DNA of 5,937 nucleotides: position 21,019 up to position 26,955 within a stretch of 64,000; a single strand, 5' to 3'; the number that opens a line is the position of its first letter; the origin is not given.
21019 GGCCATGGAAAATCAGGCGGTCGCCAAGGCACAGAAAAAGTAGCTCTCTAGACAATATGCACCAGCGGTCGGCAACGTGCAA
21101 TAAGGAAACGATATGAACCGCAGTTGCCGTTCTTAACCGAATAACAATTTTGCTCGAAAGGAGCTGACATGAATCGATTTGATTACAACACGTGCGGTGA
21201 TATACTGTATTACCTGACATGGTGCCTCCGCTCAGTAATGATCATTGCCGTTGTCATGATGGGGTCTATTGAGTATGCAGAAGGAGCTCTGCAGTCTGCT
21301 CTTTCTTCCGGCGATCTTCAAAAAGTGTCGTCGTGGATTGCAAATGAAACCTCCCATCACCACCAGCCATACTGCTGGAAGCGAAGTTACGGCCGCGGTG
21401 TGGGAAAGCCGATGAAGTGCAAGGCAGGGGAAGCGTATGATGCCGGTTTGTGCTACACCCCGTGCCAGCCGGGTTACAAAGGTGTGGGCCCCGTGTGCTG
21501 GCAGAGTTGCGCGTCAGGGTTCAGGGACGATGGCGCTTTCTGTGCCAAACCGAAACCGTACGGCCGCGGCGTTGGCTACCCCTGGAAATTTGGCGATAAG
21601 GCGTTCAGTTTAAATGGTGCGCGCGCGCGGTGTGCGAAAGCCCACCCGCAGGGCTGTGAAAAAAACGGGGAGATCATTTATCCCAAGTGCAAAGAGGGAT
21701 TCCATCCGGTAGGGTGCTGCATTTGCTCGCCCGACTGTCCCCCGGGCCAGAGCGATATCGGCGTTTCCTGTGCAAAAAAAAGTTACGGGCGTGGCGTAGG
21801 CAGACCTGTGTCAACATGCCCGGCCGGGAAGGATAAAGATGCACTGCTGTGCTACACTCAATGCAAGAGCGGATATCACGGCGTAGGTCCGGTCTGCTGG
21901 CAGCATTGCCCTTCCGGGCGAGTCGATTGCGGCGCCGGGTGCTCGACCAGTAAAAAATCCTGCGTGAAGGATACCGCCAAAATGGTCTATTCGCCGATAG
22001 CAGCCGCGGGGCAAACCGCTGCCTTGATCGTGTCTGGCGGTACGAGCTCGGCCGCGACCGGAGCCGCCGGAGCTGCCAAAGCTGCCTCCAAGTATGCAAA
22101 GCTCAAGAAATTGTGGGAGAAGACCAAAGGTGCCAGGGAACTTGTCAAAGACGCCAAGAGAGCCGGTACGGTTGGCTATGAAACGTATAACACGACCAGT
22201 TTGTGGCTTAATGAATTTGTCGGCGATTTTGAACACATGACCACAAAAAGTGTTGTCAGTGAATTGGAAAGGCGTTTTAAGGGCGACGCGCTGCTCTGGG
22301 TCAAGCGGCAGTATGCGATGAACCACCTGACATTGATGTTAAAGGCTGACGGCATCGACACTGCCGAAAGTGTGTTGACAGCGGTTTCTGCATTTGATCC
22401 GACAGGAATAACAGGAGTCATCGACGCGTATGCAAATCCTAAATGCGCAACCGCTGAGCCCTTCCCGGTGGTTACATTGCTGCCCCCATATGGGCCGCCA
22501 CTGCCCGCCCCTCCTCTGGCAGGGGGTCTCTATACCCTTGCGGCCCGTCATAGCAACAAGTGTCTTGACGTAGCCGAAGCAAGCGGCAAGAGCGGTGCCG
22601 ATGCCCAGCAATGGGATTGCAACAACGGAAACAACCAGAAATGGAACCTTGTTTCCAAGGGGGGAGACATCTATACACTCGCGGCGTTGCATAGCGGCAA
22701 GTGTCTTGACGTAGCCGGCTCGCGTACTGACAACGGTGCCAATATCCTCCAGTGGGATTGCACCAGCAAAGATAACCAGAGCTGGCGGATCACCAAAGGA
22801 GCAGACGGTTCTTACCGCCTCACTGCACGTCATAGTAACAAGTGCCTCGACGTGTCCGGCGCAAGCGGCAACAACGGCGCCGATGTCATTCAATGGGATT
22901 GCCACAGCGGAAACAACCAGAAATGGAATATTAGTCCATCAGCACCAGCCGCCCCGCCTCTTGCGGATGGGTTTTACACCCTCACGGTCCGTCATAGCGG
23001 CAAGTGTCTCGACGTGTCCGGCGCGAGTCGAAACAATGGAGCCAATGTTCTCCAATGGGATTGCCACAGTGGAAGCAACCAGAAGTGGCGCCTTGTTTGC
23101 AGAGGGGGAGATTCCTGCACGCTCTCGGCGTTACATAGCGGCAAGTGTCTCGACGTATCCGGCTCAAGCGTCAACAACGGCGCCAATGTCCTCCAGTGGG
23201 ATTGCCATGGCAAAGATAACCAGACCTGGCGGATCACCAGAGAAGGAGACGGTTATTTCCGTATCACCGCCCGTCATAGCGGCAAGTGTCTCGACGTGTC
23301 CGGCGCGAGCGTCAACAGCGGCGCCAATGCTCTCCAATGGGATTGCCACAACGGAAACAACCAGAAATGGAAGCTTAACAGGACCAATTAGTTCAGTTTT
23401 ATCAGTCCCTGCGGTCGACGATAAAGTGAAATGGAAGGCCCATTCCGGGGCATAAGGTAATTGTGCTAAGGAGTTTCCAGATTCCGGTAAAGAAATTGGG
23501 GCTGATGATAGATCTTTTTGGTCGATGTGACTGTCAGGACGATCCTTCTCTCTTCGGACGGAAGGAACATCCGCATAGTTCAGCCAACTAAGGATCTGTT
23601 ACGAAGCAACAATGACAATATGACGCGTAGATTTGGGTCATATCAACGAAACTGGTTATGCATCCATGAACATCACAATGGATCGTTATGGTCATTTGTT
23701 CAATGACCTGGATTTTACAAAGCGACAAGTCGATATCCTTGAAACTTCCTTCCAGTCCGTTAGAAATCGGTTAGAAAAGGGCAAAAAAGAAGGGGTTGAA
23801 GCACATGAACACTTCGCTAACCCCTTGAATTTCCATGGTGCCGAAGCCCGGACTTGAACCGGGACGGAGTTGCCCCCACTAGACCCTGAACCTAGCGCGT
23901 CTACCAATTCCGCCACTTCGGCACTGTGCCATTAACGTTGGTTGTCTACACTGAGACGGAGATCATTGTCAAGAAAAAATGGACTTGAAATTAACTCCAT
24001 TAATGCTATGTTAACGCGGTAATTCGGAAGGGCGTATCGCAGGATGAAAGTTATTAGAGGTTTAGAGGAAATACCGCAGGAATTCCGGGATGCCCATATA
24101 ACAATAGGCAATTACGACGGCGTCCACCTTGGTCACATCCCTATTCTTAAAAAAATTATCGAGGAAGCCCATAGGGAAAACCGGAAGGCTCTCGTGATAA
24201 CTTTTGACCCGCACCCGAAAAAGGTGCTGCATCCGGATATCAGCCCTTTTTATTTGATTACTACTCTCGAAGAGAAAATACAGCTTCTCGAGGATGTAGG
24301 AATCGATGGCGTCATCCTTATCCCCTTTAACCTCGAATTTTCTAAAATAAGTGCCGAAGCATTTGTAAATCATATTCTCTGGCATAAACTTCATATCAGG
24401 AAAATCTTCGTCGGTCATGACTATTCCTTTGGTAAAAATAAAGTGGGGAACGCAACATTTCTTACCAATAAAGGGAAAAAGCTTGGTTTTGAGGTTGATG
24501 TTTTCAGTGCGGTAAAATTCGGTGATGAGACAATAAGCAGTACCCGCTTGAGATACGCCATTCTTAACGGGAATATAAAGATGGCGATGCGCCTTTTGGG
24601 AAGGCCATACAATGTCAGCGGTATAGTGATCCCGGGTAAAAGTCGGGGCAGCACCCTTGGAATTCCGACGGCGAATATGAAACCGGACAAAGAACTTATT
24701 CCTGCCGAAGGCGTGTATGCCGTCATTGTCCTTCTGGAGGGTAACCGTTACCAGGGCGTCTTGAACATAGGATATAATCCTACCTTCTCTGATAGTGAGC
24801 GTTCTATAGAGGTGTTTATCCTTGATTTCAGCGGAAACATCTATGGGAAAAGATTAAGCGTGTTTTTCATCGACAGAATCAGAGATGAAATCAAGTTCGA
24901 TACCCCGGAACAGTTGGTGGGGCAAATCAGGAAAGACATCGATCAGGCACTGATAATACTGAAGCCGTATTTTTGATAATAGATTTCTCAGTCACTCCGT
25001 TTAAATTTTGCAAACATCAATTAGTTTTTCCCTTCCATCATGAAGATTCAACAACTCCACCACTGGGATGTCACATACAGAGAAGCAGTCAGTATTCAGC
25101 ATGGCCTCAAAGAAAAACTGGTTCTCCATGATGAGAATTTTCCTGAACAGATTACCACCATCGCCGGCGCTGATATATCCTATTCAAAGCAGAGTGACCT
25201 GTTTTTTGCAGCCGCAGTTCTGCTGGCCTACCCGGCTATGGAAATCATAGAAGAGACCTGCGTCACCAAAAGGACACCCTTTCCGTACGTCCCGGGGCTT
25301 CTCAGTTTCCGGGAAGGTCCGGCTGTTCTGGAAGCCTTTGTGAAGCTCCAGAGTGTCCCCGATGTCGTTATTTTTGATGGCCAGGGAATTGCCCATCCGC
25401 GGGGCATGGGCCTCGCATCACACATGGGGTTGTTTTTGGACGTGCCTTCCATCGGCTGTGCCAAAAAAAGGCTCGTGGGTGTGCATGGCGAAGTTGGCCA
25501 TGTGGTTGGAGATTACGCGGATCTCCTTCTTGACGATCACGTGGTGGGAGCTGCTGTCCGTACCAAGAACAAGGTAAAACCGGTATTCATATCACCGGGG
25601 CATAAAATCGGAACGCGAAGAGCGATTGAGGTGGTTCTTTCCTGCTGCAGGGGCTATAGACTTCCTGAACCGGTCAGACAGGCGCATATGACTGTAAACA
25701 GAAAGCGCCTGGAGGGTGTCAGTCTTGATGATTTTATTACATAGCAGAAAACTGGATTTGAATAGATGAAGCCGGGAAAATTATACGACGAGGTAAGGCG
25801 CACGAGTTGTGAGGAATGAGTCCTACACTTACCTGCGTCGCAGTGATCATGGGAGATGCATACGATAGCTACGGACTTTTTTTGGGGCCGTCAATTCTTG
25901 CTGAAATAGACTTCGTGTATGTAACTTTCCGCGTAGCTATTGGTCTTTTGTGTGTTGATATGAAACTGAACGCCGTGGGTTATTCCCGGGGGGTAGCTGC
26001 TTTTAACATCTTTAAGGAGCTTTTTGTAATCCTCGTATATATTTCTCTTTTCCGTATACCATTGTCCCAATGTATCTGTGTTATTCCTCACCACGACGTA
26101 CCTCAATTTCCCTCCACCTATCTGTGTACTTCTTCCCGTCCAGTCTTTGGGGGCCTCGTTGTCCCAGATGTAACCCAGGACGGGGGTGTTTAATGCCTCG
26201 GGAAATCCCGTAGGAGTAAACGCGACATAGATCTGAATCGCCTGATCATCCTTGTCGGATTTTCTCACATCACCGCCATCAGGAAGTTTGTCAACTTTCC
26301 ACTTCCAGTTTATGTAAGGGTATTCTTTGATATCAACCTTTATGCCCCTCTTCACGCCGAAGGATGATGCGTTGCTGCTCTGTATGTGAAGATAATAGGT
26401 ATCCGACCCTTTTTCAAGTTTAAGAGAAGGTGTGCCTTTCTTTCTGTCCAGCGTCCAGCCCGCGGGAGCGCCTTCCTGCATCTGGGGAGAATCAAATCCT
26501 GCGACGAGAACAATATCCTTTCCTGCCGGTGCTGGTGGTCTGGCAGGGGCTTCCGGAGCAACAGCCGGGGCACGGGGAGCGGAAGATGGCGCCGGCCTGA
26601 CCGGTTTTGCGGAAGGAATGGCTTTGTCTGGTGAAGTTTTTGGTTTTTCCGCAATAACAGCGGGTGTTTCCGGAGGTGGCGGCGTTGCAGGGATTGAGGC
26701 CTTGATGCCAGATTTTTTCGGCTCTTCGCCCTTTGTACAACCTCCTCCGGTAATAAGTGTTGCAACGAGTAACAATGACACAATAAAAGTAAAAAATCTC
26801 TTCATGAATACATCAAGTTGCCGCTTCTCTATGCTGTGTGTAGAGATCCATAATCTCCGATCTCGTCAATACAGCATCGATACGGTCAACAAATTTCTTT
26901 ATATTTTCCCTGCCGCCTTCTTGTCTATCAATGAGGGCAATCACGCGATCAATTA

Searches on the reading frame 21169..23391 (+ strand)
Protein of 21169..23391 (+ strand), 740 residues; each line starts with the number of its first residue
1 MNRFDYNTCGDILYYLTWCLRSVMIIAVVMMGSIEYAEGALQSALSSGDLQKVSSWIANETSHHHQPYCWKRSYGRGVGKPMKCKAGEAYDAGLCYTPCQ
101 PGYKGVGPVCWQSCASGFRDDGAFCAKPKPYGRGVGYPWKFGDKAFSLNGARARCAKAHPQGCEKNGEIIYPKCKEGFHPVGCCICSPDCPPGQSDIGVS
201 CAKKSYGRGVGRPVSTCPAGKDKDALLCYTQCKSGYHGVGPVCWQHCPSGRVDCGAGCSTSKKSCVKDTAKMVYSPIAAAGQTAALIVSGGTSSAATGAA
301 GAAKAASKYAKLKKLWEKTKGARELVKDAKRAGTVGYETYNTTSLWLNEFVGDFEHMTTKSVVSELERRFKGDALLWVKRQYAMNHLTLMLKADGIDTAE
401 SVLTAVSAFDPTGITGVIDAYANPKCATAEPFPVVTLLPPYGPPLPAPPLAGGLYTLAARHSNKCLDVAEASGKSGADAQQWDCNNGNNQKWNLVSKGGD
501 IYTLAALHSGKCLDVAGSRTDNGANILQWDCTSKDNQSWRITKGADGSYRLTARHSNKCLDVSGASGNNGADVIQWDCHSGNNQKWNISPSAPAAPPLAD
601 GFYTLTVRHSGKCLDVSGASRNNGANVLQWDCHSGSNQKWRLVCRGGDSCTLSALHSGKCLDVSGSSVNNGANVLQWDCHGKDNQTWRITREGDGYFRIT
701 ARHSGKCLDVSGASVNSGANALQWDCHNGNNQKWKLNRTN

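Call 52: search_protein_families(library=pfam, proteins=[window:21169-23391:+], max_evalue=0.000001)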
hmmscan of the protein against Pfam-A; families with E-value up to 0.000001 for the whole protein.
window:21169-23391:+ (740 aa): 2 families
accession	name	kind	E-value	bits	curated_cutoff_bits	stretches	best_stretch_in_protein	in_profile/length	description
PF14200.12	RicinB_lectin_2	-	3.3e-110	361.5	25.6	5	488-576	1-89/89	Ricin-type beta-trefoil lectin domain-like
PF00652.28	Ricin_B_lectin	-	1.8e-50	170.8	29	2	603-734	3-126/126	Ricin-type beta-trefoil lectin domain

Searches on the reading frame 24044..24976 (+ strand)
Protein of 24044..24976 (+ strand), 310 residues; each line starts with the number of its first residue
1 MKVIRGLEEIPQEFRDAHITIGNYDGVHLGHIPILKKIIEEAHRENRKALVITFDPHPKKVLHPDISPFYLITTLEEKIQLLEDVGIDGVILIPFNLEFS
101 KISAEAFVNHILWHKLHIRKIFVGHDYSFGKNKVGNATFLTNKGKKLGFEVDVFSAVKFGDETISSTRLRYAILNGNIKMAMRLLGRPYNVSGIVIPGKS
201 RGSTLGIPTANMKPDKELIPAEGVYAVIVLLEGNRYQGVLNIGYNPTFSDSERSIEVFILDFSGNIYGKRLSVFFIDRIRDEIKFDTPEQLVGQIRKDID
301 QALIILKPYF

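Call 52: search_protein_families(library=pfam, proteins=[window:24044-24976:+], max_evalue=0.000001)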
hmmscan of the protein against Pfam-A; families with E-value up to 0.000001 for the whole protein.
window:24044-24976:+ (310 aa): 2 families
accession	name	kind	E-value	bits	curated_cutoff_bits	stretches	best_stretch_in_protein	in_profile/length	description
PF06574.18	FAD_syn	-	1.5e-50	171.5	27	1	12-168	3-158/158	FAD synthetase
PF01687.23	Flavokinase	-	1.3e-43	148.6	19.6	1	185-303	1-121/124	Riboflavin kinase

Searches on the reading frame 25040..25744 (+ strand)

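Call 52: search_protein_families(library=pfam, proteins=[window:25040-25744:+], max_evalue=0.000001)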
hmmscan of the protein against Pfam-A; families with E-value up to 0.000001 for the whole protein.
window:25040-25744:+ (234 aa): 1 family
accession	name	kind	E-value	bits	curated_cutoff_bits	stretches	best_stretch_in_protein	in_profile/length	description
PF04493.20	Endonuclease_5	-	3.4e-73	246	23.4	1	23-216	3-197/198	Endonuclease V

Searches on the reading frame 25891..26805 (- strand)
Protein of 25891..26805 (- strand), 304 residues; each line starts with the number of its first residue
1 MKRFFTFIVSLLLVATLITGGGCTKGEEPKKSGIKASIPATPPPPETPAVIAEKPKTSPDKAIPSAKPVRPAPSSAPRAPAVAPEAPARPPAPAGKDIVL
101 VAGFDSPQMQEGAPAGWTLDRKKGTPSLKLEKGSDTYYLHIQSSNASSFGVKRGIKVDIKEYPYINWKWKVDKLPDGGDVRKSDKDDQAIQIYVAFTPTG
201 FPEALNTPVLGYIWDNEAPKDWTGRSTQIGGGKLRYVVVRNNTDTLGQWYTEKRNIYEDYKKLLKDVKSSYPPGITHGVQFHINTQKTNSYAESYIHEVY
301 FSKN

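Call 52: search_protein_families(library=pfam, proteins=[window:25891-26805:-], max_evalue=0.000001)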
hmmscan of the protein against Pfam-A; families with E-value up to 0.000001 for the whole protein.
window:25891-26805:- (304 aa): 1 family
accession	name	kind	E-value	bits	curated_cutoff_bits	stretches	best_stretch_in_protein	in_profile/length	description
PF11249.13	DUF3047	-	1.9e-27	96.5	27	1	118-299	7-197/198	Protein of unknown function (DUF3047)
